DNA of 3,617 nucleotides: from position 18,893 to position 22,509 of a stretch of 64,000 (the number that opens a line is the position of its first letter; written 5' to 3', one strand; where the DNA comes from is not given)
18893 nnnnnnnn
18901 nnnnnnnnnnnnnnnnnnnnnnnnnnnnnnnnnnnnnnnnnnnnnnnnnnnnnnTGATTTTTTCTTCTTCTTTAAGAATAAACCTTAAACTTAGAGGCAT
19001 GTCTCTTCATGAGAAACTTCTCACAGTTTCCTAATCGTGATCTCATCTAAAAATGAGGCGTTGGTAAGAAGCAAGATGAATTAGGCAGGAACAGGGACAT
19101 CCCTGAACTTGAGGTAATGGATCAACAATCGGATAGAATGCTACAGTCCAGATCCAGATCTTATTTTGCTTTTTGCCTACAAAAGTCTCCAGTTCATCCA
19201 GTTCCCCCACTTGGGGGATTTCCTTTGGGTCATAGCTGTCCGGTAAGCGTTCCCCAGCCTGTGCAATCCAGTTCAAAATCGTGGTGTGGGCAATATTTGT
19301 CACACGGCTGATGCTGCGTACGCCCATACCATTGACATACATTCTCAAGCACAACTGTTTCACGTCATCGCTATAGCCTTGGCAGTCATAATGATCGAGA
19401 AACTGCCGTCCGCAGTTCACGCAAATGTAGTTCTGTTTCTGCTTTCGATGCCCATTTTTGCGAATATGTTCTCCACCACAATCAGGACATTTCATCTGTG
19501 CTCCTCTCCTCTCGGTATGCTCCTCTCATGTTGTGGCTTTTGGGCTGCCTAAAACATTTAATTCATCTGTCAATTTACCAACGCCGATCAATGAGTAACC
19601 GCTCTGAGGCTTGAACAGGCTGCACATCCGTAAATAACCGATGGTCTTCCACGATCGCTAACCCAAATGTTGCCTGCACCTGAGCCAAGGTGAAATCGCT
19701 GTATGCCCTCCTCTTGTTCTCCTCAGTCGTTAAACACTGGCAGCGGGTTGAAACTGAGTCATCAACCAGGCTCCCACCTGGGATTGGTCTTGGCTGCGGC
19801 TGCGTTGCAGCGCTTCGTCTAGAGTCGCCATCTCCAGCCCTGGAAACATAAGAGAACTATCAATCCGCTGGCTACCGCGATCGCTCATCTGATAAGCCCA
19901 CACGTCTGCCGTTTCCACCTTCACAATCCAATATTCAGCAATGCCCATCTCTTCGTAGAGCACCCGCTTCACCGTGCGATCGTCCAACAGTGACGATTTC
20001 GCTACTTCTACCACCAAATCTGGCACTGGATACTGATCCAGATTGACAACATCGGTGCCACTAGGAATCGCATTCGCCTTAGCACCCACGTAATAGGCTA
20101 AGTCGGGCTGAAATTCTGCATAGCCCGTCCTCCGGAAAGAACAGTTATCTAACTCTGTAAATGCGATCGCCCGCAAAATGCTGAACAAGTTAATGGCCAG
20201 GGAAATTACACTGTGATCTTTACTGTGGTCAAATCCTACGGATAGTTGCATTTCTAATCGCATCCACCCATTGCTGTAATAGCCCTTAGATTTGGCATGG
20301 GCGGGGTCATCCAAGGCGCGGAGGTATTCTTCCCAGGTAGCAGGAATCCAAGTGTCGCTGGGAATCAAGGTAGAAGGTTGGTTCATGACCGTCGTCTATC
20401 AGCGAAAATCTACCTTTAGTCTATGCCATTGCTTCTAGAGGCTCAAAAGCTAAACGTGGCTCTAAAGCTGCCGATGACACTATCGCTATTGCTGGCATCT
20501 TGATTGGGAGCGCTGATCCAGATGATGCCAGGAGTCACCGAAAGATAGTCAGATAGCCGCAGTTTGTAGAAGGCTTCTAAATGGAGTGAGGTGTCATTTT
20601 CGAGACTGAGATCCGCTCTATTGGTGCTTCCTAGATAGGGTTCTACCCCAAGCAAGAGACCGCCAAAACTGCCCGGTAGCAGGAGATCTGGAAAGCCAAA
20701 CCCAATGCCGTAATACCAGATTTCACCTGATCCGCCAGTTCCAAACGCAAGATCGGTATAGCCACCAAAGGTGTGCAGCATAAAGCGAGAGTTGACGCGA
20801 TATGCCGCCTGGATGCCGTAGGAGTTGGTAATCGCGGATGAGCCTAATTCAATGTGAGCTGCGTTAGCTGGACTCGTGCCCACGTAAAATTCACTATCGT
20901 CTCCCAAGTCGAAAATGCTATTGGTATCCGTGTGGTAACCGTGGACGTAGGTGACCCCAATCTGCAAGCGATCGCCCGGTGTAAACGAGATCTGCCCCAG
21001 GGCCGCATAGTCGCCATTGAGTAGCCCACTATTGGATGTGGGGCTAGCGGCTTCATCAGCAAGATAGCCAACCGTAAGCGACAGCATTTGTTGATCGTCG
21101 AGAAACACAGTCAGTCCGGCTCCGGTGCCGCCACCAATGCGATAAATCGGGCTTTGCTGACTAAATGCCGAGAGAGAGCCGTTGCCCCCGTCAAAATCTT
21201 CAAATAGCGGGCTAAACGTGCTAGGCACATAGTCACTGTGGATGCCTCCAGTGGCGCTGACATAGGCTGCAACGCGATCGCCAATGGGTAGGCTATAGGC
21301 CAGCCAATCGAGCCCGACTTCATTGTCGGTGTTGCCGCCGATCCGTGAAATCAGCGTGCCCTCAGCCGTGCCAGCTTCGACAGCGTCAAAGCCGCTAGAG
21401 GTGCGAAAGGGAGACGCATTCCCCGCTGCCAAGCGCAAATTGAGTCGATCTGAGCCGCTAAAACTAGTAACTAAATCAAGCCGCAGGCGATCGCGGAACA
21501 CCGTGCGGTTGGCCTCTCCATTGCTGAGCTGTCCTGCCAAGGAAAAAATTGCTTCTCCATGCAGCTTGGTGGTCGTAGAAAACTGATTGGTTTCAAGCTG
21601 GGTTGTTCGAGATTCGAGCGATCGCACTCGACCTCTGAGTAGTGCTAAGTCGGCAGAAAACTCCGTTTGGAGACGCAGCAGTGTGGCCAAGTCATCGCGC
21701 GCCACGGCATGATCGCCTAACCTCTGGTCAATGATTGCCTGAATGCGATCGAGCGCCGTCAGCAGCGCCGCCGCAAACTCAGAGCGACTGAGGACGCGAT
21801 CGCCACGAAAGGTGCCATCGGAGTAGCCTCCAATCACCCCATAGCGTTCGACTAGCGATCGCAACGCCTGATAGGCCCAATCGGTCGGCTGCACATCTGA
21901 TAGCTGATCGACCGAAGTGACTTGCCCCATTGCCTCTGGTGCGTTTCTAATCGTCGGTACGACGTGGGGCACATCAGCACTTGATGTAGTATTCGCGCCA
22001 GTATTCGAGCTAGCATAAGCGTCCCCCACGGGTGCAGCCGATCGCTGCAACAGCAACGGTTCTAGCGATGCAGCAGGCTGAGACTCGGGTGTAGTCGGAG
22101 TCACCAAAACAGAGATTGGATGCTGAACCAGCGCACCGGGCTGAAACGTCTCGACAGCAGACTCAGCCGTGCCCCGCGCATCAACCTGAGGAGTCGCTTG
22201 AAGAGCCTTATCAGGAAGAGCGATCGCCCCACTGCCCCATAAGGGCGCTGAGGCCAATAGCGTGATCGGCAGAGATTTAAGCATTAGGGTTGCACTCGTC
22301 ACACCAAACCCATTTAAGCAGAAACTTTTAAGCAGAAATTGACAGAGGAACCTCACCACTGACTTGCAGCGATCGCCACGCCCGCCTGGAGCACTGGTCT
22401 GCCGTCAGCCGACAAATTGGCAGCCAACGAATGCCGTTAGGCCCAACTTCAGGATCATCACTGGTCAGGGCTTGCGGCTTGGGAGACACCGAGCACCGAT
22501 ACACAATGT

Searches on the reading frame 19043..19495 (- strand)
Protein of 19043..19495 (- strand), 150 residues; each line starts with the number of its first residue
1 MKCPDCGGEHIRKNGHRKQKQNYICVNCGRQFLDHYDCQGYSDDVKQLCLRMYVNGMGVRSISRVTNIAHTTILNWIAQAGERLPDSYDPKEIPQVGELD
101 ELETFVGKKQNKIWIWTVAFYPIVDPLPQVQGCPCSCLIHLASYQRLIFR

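Call 3: search_protein_families(library=pfam, proteins=[window:19043-19495:-], max_evalue=0.1)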
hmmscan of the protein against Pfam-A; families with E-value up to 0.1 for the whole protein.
window:19043-19495:- (150 aa): 9 families
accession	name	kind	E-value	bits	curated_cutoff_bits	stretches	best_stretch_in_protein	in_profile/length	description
PF08271.17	Zn_Ribbon_TF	-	0.00039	20.4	29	1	1-31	1-28/43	TFIIB zinc-binding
PF07754.17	HVO_2753_ZBP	-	0.0059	16.8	33.2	1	2-29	18-46/46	Small zinc finger protein HVO_2753-like, Zn-binding pocket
PF14369.11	Zn_ribbon_19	-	0.011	16.3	30.8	0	21-34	19-33/35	zinc-ribbon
PF13384.12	HTH_23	-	0.026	14.8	24.6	1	43-79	4-40/50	Homeodomain-like domain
PF00196.25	GerE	-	0.027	14.5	23.5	1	48-79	9-40/57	Bacterial regulatory proteins, luxR family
PF14901.11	Jiv90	-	0.03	15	27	1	1-32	5-36/90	Cleavage inducing molecular chaperone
PF08274.17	Zn_Ribbon_YjdM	-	0.039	14.4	30.8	0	2-32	4-29/30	PhnA Zinc-Ribbon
PF12759.13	HTH_Tnp_IS1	-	0.075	13.1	24.9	0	45-74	10-39/46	InsA C-terminal domain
PF13936.12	HTH_38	-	0.099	12.8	27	0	51-75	15-39/44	Helix-turn-helix domain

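Call 4: search_protein_families(library=ncbifam, proteins=[window:19043-19495:-], max_evalue=0.1)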
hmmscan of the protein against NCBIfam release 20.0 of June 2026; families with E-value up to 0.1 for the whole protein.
window:19043-19495:- (150 aa): 11 families
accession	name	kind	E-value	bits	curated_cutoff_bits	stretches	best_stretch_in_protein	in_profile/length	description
NF033558.1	transpos_IS1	equivalog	1.1e-40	139.8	100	1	3-118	1-119/199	IS1 family transposase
NF050000.1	IS1_IS1595_Zn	domain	5.6e-13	49.2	28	1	3-34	1-33/34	IS1/IS1595 family N-terminal zinc-binding domain-containing protein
NF048018.1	IS256_N_4Cys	domain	6.1e-12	45.9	27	1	2-32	1-31/31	transposase-like zinc-binding domain-containing protein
NF048019.1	IS256_Zn_var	equivalog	3.7e-06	26.4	150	1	6-77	3-70/304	IS256 family transposase, variant Zn-binding type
NF047912.1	ECs_2282_CxxC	subfamily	0.00015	21.6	37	1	1-32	3-37/60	ECs_2282 family putative zinc-binding protein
NF011481.0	PRK14890.1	equivalog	0.00017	21.5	61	1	2-29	29-57/61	putative Zn-ribbon RNA-binding protein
NF041909.1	HVO_2753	equivalog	0.00028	20.7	80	1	2-29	28-55/59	HVO_2753 family zinc finger protein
NF033587.1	transpos_IS6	equivalog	0.00034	20.4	125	1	41-117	6-88/202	IS6 family transposase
NF033550.5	transpos_ISL3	equivalog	0.00034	19.8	180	1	19-104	46-134/370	ISL3 family transposase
NF038384.1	zinc_YnfU_fam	subfamily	0.013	15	36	1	2-33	18-49/52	YnfU family zinc-binding protein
TIGR03655.1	anti_R_Lar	subfamily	0.062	13.6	39.6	0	2-32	3-38/55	Lar family restriction alleviation protein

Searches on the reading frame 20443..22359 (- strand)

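Call 64: search_protein_families(library=pfam, proteins=[window:20443-22359:-], max_evalue=0.001)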
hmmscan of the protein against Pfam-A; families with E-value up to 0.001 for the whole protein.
window:20443-22359:- (638 aa): 2 families
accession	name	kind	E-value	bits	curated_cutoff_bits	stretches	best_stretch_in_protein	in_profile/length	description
PF04966.18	OprB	-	6.1e-50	171.1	22.9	1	222-638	2-372/372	Carbohydrate-selective porin, OprB family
PF00395.25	SLH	-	9.8e-08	32.3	20.8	1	154-196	3-44/44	S-layer homology domain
